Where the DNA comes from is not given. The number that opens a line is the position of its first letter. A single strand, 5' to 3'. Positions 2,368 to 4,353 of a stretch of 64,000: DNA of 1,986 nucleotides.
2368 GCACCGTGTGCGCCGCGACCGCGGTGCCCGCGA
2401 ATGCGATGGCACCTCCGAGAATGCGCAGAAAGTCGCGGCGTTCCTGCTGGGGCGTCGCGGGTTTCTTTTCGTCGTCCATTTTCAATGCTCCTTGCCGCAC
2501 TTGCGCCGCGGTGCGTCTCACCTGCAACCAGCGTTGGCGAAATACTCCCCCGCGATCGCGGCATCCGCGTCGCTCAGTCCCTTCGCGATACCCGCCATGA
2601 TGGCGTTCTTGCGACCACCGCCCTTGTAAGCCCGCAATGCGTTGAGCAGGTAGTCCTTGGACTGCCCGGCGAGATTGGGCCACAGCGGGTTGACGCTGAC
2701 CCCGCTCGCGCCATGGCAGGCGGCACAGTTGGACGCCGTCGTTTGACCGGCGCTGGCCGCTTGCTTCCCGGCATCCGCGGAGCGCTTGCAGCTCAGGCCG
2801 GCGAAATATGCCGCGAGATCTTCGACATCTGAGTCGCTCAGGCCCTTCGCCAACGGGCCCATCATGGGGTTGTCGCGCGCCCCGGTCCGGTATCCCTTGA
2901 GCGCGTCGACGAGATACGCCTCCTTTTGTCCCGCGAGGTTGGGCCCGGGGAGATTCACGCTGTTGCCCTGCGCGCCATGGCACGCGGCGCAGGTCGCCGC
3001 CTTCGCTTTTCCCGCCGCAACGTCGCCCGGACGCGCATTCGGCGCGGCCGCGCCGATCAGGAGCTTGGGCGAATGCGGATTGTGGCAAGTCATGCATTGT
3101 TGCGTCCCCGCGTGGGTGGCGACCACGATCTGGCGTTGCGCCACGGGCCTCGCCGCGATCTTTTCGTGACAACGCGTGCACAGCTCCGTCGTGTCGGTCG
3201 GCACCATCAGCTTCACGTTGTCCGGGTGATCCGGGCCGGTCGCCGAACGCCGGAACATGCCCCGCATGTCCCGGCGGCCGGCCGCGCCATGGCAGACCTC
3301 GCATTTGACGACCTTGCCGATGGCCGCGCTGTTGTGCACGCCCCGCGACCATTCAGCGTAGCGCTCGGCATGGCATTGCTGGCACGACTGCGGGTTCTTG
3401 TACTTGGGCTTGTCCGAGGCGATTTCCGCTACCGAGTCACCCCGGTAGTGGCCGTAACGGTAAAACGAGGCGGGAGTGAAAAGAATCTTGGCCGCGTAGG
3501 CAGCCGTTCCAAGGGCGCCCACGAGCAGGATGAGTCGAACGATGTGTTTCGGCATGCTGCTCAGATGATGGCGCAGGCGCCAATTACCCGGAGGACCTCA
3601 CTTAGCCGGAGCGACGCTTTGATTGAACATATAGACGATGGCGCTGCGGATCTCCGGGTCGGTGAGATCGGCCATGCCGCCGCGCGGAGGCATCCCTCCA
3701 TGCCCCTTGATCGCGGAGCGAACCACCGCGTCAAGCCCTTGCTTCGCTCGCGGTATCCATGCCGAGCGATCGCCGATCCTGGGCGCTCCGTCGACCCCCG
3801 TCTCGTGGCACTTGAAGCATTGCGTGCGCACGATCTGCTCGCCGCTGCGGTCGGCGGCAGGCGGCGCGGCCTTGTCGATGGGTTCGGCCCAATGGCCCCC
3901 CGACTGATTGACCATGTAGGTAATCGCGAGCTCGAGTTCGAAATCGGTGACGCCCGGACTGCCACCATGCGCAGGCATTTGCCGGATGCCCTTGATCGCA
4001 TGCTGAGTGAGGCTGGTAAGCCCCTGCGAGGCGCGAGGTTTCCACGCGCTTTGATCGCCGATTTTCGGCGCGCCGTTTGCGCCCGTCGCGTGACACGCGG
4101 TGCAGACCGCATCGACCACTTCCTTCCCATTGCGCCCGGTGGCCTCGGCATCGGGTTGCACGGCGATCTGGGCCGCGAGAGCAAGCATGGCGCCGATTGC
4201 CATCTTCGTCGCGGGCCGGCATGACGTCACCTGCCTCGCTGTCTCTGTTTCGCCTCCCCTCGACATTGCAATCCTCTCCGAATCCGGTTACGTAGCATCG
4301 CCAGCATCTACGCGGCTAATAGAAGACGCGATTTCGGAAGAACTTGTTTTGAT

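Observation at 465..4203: Cytochrome c5 / hexahaem / 4x[4Fe-4S] / NrfD operon with no catalytic subunit, divergent from the Cyc2-like gene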

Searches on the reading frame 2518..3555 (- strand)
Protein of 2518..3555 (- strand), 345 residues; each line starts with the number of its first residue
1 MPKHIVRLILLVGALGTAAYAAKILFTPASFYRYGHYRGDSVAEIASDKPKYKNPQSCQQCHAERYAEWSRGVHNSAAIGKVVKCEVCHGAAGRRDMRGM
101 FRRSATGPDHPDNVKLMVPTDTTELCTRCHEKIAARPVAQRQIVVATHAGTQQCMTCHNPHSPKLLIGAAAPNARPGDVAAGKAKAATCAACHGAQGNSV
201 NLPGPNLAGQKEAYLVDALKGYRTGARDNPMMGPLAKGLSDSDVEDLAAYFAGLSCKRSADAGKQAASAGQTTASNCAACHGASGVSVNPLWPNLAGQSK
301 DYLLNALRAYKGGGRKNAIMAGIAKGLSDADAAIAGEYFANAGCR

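Call 4: search_protein_families(library=pfam, proteins=[window:2518-3555:-], max_evalue=0.01)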
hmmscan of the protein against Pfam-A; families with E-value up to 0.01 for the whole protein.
window:2518-3555:- (345 aa): 8 families
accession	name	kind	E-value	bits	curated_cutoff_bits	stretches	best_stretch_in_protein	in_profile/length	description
PF00034.26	Cytochrom_C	-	1.7e-15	58.6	21.3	2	180-253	2-88/90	Cytochrome c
PF14522.11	Cytochrome_C7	-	6.9e-13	48.7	24.8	2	123-193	13-66/67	Cytochrome c7 and related cytochrome c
PF13442.11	Cytochrome_CBB3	-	5.5e-11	43.1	27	2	186-250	11-67/68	Cytochrome C oxidase, cbb3-type, subunit III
PF09699.15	Paired_CXXCH_1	-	1.4e-10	41.1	20.6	1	151-196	6-39/41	Doubled CXXCH motif (Paired_CXXCH_1)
PF03264.19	Cytochrom_NNT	-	2.8e-09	37.4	24.1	2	116-163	29-77/174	NapC/NirT cytochrome c family, N-terminal region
PF22113.1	Mtrc-MtrF_II-IV_dom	-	5.7e-09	36.2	30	1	75-161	74-166/176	Outer membrane cytochrome MtrC/MtrF-like, domains II/IV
PF14537.11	Cytochrom_c3_2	-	6.1e-07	30.3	25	0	83-193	7-78/79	Cytochrome c3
PF22678.1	Cytochrom_c_NrfB-like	-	0.0024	18.7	27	1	85-164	1-71/89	Cytochrome c-type protein NrfB-like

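Call 5: search_protein_families(library=ncbifam, proteins=[window:2518-3555:-], max_evalue=0.01)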
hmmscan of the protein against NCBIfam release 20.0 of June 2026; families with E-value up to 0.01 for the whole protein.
window:2518-3555:- (345 aa): 12 families
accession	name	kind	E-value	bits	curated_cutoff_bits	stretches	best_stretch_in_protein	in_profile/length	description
NF049874.1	PdsA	exception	3.7e-19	69.4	330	1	185-341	24-196/198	periplasmic diheme shuttle PdsA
NF041028.1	decahem_GSU2203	exception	6e-08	32.3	325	2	47-93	28-78/317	GSU2203 family decaheme c-type cytochrome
TIGR03508.1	decahem_SO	subfamily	6.4e-08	32.4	192.2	1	56-162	3-105/258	DmsE family decaheme c-type cytochrome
TIGR00782.1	ccoP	equivalog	1.3e-06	27.9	179.95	1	181-296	109-234/285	cytochrome-c oxidase, cbb3-type subunit III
TIGR01905.1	paired_CXXCH_1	subfamily_domain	8.5e-06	25.6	25.2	0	114-132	20-38/41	doubled CXXCH domain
TIGR03507.1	decahem_SO1788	subfamily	3.5e-05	22.5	209.3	0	255-287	274-308/672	OmcA/MtrC family decaheme c-type cytochrome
TIGR03153.1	cytochr_NrfH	equivalog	5.8e-05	23.2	134.2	0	52-159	25-134/138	cytochrome c nitrite reductase small subunit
NF050122.1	bc1_QcrC_actin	exception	9.3e-05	21.8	200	1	176-285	38-155/253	cytochrome bc1 complex diheme cytochrome c subunit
TIGR04257.1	nanowire_3heme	domain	0.00015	21.9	40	0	125-160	25-60/75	c(7)-type cytochrome triheme domain-containing protein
TIGR02603.1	CxxCH_TIGR02603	domain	0.00042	20.3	68.15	1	177-213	1-37/134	putative heme-binding domain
NF043008.1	Cyt550_Brdyrhiz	equivalog_domain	0.0035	17.5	240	1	169-210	17-58/131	cytochrome c-550 CycA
TIGR03995.2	target_X_rSAM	equivalog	0.0058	17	70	0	186-221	23-58/83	CGCGG family putative rSAM-modified RiPP protein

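Call 6: find_encoding_contigs(protein=window:2518-3555:-, flank=10000, max_places=6)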
Protein window:2518-3555:- (345 aa): no gene with exactly this product is on record in the collection.

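Call 7: find_homologous_proteins(query=window:2518-3555:-, max_evalue=0.00001)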
Query window:2518-3555:- (345 aa): 3288 proteins with E <= 0.00001 among 8000 candidates; the best 120 are listed.
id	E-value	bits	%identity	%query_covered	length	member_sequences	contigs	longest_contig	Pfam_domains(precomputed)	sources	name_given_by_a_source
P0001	3.6e-230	781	100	100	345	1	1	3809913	PF09699.16,PF14537.12,PF03264.20,PF13442.12,PF00034.27,PF14522.12,PF22113.2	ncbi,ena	-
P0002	1.5e-195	667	85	100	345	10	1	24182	PF09699.16,PF14537.12,PF03264.20,PF13442.12,PF00034.27,PF14522.12,PF22113.2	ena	-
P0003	2.8e-195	667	85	100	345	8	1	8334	PF09699.16,PF14537.12,PF03264.20,PF13442.12,PF00034.27,PF14522.12,PF22113.2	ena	-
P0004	1.7e-191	654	82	100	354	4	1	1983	PF09699.16,PF14537.12,PF03264.20,PF13442.12,PF00034.27,PF14522.12,PF22113.2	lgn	-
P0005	1.8e-163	562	71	100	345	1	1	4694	PF09699.16,PF14537.12,PF03264.20,PF13442.12,PF00034.27,PF14522.12,PF22113.2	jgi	jgi:cytochrome c553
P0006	1.1e-159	550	70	100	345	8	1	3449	PF09699.16,PF14537.12,PF03264.20,PF13442.12,PF00034.27,PF14522.12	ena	-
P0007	4.5e-155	534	71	100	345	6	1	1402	PF09699.16,PF13442.12,PF00034.27,PF14522.12,PF22113.2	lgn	-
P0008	5.0e-155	534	70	100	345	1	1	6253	PF09699.16,PF13442.12,PF00034.27,PF14522.12,PF22113.2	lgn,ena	-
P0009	3.2e-151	522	69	100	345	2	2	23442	PF09699.16,PF13442.12,PF00034.27,PF14522.12,PF22113.2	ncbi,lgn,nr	ncbi:MAG TPA: c-type cytochrome [Burkholderiales bacterium]|nr:c-type cytochrome [Burkholderiales ba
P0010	5.4e-151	521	66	100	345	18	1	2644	PF09699.16,PF14537.12,PF03264.20,PF13442.12,PF00034.27,PF14522.12,PF22113.2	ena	-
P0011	2.0e-148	512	66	100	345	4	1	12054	PF09699.16,PF14537.12,PF13442.12,PF00034.27,PF14522.12,PF22113.2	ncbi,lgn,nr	ncbi:MAG: c-type cytochrome [Xanthobacteraceae bacterium]|nr:c-type cytochrome [Xanthobacteraceae ba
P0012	2.3e-147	509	67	100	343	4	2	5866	PF09699.16,PF13435.12,PF13442.12,PF00034.27,PF14522.12,PF22113.2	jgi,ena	-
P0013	4.0e-147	508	68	100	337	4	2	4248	PF09699.16,PF13442.12,PF00034.27,PF14522.12,PF22113.2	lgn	-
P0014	2.1e-146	506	65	100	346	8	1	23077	PF09699.16,PF14537.12,PF03264.20,PF13442.12,PF00034.27,PF14522.12,PF22113.2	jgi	jgi:cytochrome c553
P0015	2.9e-146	505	65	100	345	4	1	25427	PF09699.16,PF14537.12,PF13442.12,PF00034.27,PF14522.12,PF22113.2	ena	-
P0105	1.3e-135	470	61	100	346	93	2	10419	PF09699.16,PF14537.12,PF03264.20,PF13442.12,PF00034.27,PF14522.12,PF22113.2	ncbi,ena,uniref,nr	ncbi:c-type cytochrome [Bradyrhizobium sp.]|uniref:c-type cytochrome n=1 Tax=Bradyrhizobium sp. TaxI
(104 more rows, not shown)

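Call 8: find_encoding_contigs(protein=P0001, flank=10000, max_places=3)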
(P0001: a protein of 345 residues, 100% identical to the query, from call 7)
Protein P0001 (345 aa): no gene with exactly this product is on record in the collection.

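Call 9: find_encoding_contigs(protein=P0105, flank=10000, max_places=3)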
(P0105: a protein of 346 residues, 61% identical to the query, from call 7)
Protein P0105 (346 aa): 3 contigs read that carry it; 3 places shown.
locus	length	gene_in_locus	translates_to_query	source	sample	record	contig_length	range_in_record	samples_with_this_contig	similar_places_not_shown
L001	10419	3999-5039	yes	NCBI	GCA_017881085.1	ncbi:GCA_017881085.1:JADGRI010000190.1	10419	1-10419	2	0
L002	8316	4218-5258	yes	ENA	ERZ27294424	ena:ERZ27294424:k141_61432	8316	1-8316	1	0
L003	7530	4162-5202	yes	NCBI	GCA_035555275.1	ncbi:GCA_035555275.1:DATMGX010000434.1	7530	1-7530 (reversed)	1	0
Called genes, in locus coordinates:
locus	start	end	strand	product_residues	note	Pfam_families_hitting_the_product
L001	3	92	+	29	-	?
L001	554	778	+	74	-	-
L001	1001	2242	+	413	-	PF00034:Cytochrom_C (weak), PF13442:Cytochrome_CBB3 (weak)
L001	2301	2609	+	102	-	PF13442:Cytochrome_CBB3 (weak), PF00034:Cytochrom_C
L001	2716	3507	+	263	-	PF27139:Aq_1264_TM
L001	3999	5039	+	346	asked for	PF22113:Mtrc-MtrF_II-IV_dom (faint), PF03264:Cytochrom_NNT (faint), PF09699:Paired_CXXCH_1 (faint), PF14537:Cytochrom_c3_2 (faint), PF14522:Cytochrome_C7 (weak), PF00034:Cytochrom_C (weak), PF13442:Cytochrome_CBB3 (weak)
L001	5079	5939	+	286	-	PF12838:Fer4_7 (weak), PF13237:Fer4_10 (weak), PF13247:Fer4_11, PF12838:Fer4_7, PF13187:Fer4_9 (weak), PF00037:Fer4, PF13237:Fer4_10 (weak), PF12838:Fer4_7 (weak), +7 more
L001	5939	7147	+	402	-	PF03916:NrfD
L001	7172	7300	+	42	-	-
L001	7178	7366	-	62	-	-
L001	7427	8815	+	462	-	PF14537:Cytochrom_c3_2 (faint), PF14522:Cytochrome_C7 (faint), PF22113:Mtrc-MtrF_II-IV_dom (faint), PF22678:Cytochrom_c_NrfB-like, PF09699:Paired_CXXCH_1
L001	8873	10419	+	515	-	?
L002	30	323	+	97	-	-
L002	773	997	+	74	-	-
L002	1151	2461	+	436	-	PF00034:Cytochrom_C (weak), PF13442:Cytochrome_CBB3 (weak)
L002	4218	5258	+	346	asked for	PF22113:Mtrc-MtrF_II-IV_dom (faint), PF03264:Cytochrom_NNT (faint), PF09699:Paired_CXXCH_1 (faint), PF14537:Cytochrom_c3_2 (faint), PF14522:Cytochrome_C7 (weak), PF00034:Cytochrom_C (weak), PF13442:Cytochrome_CBB3 (weak)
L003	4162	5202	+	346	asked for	PF22113:Mtrc-MtrF_II-IV_dom (faint), PF03264:Cytochrom_NNT (faint), PF09699:Paired_CXXCH_1 (faint), PF14537:Cytochrom_c3_2 (faint), PF14522:Cytochrome_C7 (weak), PF00034:Cytochrom_C (weak), PF13442:Cytochrome_CBB3 (weak)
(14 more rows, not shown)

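Call 12: find_related_loci(query=A1, collection=genome_contigs, flank=10000)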
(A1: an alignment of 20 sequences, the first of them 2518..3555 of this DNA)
Query A1 (345 aa) in genome_contigs; peptide patterns used: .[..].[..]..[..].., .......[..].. (x = any residue, [..] = any of these).
174 stretches matched a pattern; 167 encode a relative of the query (tblastn E <= 1e-3); the best 80 are kept; 80 distinct loci.
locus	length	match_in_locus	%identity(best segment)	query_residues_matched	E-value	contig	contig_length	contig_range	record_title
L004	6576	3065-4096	83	1-344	0e+0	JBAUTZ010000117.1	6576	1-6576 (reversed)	MAG: Burkholderiales bacterium isolate MFD01873_ilm_asm_bin12 k127_157973, whole genome shotgun sequence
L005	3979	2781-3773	73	1-331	6e-167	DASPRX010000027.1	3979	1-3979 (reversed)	MAG TPA_asm: Burkholderiales bacterium isolate SMAG_U12236 k141_2208152, whole genome shotgun sequence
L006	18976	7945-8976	69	1-345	3e-153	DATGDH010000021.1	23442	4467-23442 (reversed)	MAG TPA_asm: Burkholderiales bacterium isolate SMAG_U9669 k141_3412, whole genome shotgun sequence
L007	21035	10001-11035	67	1-345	4e-151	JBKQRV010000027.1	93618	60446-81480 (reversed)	MAG: Alphaproteobacteria bacterium isolate MGr3G3H3I__bin_160 MGr3G3H3I_000000050560, whole genome shotgun sequence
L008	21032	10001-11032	64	1-345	2e-150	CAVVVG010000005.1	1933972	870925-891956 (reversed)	MAG: uncultured Alphaproteobacteria bacterium isolate MFD03975.bin.1.150 genome assembly, contig: contig_29700, whole ge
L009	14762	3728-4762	64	1-345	9e-150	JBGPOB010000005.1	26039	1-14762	MAG: Xanthobacteraceae bacterium isolate OBJ_0618_7090110_200 k141_9379724_length_26039_cov_40.6740, whole genome shotgu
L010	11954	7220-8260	64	1-345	8e-147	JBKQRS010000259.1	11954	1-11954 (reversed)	MAG: Bradyrhizobium sp. isolate MGr3G3H3I__bin_152 MGr3G3H3I_000000115340, whole genome shotgun sequence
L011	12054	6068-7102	66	1-345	2e-145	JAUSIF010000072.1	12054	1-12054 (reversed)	MAG: Xanthobacteraceae bacterium isolate E14_metabat.bin.226_sub E14_k141_1651910, whole genome shotgun sequence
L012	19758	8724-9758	62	1-345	7e-145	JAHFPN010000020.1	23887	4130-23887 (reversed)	MAG: Hyphomicrobiales bacterium isolate nzgw528 NODE_1770_length_23888_cov_4.135903, whole genome shotgun sequence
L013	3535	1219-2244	65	1-345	1e-149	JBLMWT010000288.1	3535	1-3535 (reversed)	MAG: Sphingomonadaceae bacterium isolate MAG275 PRJNA957066_bin54_renamed_287, whole genome shotgun sequence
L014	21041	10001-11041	63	1-345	7e-142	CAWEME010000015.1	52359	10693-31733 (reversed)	MAG: uncultured Alphaproteobacteria bacterium isolate MFD03044.bin.1.109 genome assembly, contig: contig_32359, whole ge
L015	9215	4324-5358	61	1-345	7e-142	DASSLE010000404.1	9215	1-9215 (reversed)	MAG TPA_asm: Pseudolabrys sp. isolate SMAG_U1162 k141_275817, whole genome shotgun sequence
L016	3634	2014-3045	61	1-345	2e-146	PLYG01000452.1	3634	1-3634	MAG: Betaproteobacteria bacterium isolate palsa_1005 73.20120700_P3D.296_contig_1102248, whole genome shotgun sequence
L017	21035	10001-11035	60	1-345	5e-140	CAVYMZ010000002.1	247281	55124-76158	MAG: uncultured Alphaproteobacteria bacterium isolate MFD05705.bin.2.82 genome assembly, contig: contig_14049, whole gen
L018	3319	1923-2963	62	1-345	2e-145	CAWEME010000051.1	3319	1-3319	MAG: uncultured Alphaproteobacteria bacterium isolate MFD03044.bin.1.109 genome assembly, contig: contig_62724, whole ge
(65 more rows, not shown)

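Call 21: search_solved_structures(query=window:2518-3555:-, max_evalue=0.01)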
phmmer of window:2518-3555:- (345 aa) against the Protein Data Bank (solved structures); distinct sequences matched with E-value up to 0.01: 19.
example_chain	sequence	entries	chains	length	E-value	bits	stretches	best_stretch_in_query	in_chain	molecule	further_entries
6q2u_A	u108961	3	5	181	1.2e-22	84.1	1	177-339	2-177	Cytochrome c4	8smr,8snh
4o1w_A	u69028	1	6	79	4.6e-20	75.6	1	177-254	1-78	Cytochrome c552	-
8uf3_A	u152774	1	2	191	4.6e-20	75.6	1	177-336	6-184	Cytochrome C4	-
1cno_A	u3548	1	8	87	3.3e-19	72.8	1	177-253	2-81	CYTOCHROME C552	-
2zzs_A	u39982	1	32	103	1e-17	67.9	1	172-254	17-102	Cytochrome c554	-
1h1o_A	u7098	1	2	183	1.9e-17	67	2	186-253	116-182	CYTOCHROME C-552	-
1etp_A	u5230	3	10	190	3.3e-17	66.2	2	177-254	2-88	CYTOCHROME C4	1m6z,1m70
5lo9_A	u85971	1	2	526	4.2e-17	65.9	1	175-340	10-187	Cytochrome C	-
1fcd_C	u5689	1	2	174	7.2e-13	52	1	187-313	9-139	FLAVOCYTOCHROME C SULFIDE DEHYDROGENASE (CYTOCHROME SUBUNIT)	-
3vrd_A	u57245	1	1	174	9.6e-13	51.5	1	185-315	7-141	Flavocytochrome c heme subunit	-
8yts_A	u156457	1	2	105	2.9e-12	49.9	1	168-251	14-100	Cytochrome C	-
5n1t_B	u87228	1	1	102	5.4e-06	29.3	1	268-339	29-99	Cytochrome C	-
8smr_G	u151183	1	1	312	0.00012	24.9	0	168-207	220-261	Cbb3-type cytochrome c oxidase subunit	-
1c53_A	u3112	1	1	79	0.00014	24.7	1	182-252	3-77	CYTOCHROME C553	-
8snh_G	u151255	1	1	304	0.00088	22.1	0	185-288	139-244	Cbb3-type cytochrome c oxidase subunit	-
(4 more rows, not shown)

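Call 96: search_protein_representatives(protein=window:2518-3555:-)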
Query: 345 residues. Proteins with E-value up to 0.001 (for the whole library): 12510; up to 1e-10: 4419; up to 1e-30: 186. The best 150 are listed.
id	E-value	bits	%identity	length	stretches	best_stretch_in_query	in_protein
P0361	2.2e-130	451.5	60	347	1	1-345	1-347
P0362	3.3e-125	434.5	40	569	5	170-341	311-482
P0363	7.5e-105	367.5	49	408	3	1-344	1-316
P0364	2.7e-98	346.0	42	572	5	172-335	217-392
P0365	1.3e-97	343.7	34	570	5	182-338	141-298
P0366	1.8e-95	336.7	37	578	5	167-340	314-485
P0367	1.6e-91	323.7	61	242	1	105-345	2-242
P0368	6.6e-91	321.7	35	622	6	179-340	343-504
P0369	1.6e-89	317.2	49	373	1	1-344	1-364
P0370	1.4e-81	291.1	65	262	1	1-208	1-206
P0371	5.2e-81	289.2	42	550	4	170-339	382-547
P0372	9.5e-80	285.0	37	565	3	168-340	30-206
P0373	1.2e-79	284.7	35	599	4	176-328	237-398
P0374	3.9e-77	276.4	60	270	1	46-260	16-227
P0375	4.0e-77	276.4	49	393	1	1-345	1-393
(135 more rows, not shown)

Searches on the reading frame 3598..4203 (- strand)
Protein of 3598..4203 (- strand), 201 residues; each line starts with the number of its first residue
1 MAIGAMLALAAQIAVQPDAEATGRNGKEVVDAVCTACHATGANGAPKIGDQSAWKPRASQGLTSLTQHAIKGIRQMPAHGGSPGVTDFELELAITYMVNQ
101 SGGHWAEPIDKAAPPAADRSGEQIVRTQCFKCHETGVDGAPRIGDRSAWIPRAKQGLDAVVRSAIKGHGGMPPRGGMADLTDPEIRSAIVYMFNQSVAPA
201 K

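Call 4: search_protein_families(library=pfam, proteins=[window:3598-4203:-], max_evalue=0.01)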
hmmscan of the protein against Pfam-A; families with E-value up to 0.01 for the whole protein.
window:3598-4203:- (201 aa): 3 families
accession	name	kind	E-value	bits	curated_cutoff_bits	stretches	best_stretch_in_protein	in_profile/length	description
PF13442.11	Cytochrome_CBB3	-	2.3e-27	95.6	27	2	117-192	2-68/68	Cytochrome C oxidase, cbb3-type, subunit III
PF00034.26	Cytochrom_C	-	1e-13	52.8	21.3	2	25-97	3-86/90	Cytochrome c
PF13435.11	Cytochrome_C554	-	0.0034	18.7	20.8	0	27-44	44-61/84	Cytochrome c554 and c-prime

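Call 5: search_protein_families(library=ncbifam, proteins=[window:3598-4203:-], max_evalue=0.01)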
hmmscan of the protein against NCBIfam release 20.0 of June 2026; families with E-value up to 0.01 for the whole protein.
window:3598-4203:- (201 aa): 10 families
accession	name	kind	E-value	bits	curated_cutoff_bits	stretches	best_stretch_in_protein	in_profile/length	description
NF045930.1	Cytc6PetJCyano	equivalog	1.6e-10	40.8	135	1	7-105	11-110/110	cytochrome c6 PetJ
TIGR00782.1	ccoP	equivalog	9.8e-07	28.4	179.95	1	12-191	95-277/285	cytochrome-c oxidase, cbb3-type subunit III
NF050122.1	bc1_QcrC_actin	exception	3.7e-05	23.2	200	1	6-142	24-160/253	cytochrome bc1 complex diheme cytochrome c subunit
NF045774.1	cytochro_C551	exception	0.00015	21.6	118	0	115-140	36-61/110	cytochrome c551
TIGR02603.1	CxxCH_TIGR02603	domain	0.00018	21.5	68.15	0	25-47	5-27/134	putative heme-binding domain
NF045773.1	cytochro_C550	exception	0.00025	21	125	0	115-173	46-101/118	cytochrome c550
TIGR03153.1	cytochr_NrfH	equivalog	0.00099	19.2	134.2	0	117-138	93-114/138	cytochrome c nitrite reductase small subunit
TIGR03908.1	QH_alpha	equivalog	0.0038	15.8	274.35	0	116-143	3-31/510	quinohemoprotein amine dehydrogenase subunit alpha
NF052246.1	SorB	equivalog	0.004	17.2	93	0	19-40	13-34/80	SorB family sulfite dehydrogenase c-type cytochrome subunit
NF041895.1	choice_anch_V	domain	0.0073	16.4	42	0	8-48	3-41/150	choice-of-anchor V domain-containing protein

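Call 71: search_solved_structures(query=window:3598-4203:-, max_evalue=0.001)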
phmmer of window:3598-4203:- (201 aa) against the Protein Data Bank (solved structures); distinct sequences matched with E-value up to 0.001: 15.
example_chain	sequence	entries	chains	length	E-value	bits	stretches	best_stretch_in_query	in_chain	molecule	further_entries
2zon_G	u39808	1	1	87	6e-20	75.2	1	113-194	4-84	cytochrome c551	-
4j20_A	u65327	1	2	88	1.2e-18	70.9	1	26-101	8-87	Cytochrome c-555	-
8hn3_A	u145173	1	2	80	2.7e-17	66.5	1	121-194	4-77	Cytochrome c-556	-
8smr_L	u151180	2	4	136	3.2e-17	66.3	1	111-192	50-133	Cytochrome C5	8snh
5b6q_A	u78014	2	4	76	1.5e-15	60.8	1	121-192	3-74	Soluble cytochrome cA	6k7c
1cc5_A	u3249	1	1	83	3.8e-15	59.5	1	118-192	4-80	CYTOCHROME C5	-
1kx2_A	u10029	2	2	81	8e-12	48.6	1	120-193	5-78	mono-heme c-type cytochrome ScyA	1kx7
1gks_A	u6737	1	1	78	3e-07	33.7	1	128-193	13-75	CYTOCHROME C551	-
1gdv_A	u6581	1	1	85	6.7e-05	26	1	25-105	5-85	CYTOCHROME C6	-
7y7a_G7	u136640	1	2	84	0.00026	24.1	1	25-105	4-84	Cytochrome c6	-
7y5e_GN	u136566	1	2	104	0.00027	24.1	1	24-105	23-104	Cytochrome c6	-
6hwh_M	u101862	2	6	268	0.00032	23.8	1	3-198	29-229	Cytochrome bc1 complex cytochrome c subunit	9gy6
8ovc_O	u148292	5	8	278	0.00035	23.7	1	3-198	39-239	Cytochrome bc1 complex cytochrome c subunit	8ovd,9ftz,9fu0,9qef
6adq_C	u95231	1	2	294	0.00037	23.6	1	3-198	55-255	Cytochrome bc1 complex cytochrome c subunit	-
2zbo_A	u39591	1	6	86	0.00056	23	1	25-105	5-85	Cytochrome c6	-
